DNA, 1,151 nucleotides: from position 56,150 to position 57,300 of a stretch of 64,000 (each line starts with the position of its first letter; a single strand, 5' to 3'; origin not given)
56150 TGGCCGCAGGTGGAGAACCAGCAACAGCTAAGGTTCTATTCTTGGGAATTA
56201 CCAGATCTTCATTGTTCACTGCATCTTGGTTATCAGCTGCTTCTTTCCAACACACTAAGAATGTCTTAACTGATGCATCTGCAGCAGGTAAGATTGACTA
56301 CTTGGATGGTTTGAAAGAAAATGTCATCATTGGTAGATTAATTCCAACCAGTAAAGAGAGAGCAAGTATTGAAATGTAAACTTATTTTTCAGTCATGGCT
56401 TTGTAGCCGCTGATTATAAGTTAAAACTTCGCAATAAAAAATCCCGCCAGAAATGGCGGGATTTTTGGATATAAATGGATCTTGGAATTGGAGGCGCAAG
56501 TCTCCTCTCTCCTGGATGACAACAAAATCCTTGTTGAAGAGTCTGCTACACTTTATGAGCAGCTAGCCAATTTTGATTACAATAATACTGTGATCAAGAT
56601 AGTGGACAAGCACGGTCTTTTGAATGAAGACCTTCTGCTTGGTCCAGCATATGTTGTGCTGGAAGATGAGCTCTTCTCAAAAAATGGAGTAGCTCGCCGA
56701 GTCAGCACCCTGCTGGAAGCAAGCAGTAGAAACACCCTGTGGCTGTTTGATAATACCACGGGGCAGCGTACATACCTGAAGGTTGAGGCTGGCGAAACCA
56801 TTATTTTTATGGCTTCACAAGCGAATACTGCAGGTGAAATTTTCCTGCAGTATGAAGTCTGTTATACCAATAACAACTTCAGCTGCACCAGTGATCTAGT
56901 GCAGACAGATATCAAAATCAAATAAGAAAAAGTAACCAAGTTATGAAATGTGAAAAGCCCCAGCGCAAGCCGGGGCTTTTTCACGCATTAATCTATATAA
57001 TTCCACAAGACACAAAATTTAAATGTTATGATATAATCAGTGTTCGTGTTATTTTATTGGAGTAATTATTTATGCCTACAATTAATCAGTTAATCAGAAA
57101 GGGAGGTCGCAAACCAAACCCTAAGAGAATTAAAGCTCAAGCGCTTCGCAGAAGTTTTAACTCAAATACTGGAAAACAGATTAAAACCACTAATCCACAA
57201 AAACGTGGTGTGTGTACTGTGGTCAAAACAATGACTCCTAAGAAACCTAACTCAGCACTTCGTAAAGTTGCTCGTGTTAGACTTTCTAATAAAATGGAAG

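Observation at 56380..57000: Foreign-composition gene cassette between rpoC and rpsL, bracketed by two intrinsic terminators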

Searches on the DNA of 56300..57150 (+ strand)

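Call 6: search_dna_similar(query=window:56380-57070:+, collection=ecoli_genomes, mode=distant)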
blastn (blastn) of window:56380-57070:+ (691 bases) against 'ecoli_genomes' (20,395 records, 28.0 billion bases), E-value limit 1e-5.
No match.

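Call 10: search_dna_similar(query=window:56380-57070:+, collection=plasmids, mode=distant)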
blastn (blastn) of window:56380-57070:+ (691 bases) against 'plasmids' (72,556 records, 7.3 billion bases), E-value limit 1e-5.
No match.

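Call 11: search_dna_similar(query=window:56380-57070:+, collection=phages, mode=distant)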
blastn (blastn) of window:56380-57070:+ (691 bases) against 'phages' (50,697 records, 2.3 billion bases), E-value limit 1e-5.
No match.

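Call 63: search_rna_families(source=L086, start=3760, end=6760, threshold=evalue, max_evalue=1)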
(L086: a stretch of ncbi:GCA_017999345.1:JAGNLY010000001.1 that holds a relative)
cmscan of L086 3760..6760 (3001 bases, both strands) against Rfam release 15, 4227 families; matches with E-value up to 1: 8.
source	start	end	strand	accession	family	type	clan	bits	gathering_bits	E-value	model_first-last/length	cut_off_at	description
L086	3825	3897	-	RF01772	rnk_pseudo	Cis-reg; leader;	-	30.6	55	0.016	1-108/108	no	Pseudomonas rnk leader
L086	3786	3858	+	RF02057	STnc40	Gene; sRNA;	-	25.6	45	0.18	1-70/70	no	Salmonella enterica sRNA STnc40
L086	3805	3862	+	RF01859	Phe_leader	Cis-reg; leader;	-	25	55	0.35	1-125/125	no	Phenylalanine leader peptide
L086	6585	6681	-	RF01485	rli61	Cis-reg;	-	23.9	50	0.29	1-106/106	no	Listeria sRNA rli61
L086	3830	3895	-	RF01393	isrJ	Gene; sRNA;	-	22.8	37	0.34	1-75/75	no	isrJ Hfq binding RNA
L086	3805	3858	+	RF02427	SpF10_sRNA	Gene; sRNA;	-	21.9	60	0.61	1-57/57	no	Streptococcus sRNA SpF10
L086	6577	6640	-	RF02621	BSnc120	Gene; sRNA;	-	20.8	114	0.24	1-88/88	no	Brucella sRNA 120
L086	6590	6618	+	RF02353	BjrC68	Gene; sRNA;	-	18.3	39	0.18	45-73/82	no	Bradyrhizobiaceae sRNA BjrC68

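Call 64: search_rna_families(source=window, start=56300, end=57150, threshold=evalue, max_evalue=1)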
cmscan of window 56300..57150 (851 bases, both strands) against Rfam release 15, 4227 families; matches with E-value up to 1: 18.
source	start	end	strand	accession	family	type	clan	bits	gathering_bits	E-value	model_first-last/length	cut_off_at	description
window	56433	56531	-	RF01772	rnk_pseudo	Cis-reg; leader;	-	33.7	55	0.00093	1-108/108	no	Pseudomonas rnk leader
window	56933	57001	-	RF02621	BSnc120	Gene; sRNA;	-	29.5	114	0.00012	1-88/88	no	Brucella sRNA 120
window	56368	56469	+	RF01859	Phe_leader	Cis-reg; leader;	-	27.6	55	0.026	1-125/125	no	Phenylalanine leader peptide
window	56351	56468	+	RF02452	ncr1575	Gene; sRNA;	-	27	60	0.12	1-212/212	no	Bacillus sRNA ncr1575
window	56946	57042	-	RF01485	rli61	Cis-reg;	-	26.3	50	0.023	1-106/106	no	Listeria sRNA rli61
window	56923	56988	+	RF02353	BjrC68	Gene; sRNA;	-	23.2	39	0.0015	1-82/82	no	Bradyrhizobiaceae sRNA BjrC68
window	56316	56473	+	RF02053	STnc430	Gene; sRNA;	-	21.9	47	0.68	1-162/162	no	Enterobacterial sRNA STnc430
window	56924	57012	-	RF01770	rimP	Cis-reg; leader;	-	21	47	0.87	1-102/102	no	Gammaprotebacteria rimP leader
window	56381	56468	+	RF00106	RNAI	Gene; antisense;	-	20.2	47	0.34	1-102/102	no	RNAI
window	56438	56465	+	RF01772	rnk_pseudo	Cis-reg; leader;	-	19.9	55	0.98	73-100/108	no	Pseudomonas rnk leader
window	56436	56530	-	RF02450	ncr1175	Gene; sRNA;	-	19.7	60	0.68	1-110/110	no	Bacillus sRNA ncr1175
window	56418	56466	+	RF02427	SpF10_sRNA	Gene; sRNA;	-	19.4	60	0.81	1-57/57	no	Streptococcus sRNA SpF10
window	56435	56479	-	RF00106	RNAI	Gene; antisense;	-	18.7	47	0.76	1-102/102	no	RNAI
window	56325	56469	+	RF00513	Trp_leader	Cis-reg; leader;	-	18.5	41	0.64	1-100/100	no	Tryptophan operon leader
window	56438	56512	-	RF02901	AaHKsRNA41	Gene; sRNA;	-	17.3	97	0.2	1-187/187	no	Aggregatibacter sRNA 41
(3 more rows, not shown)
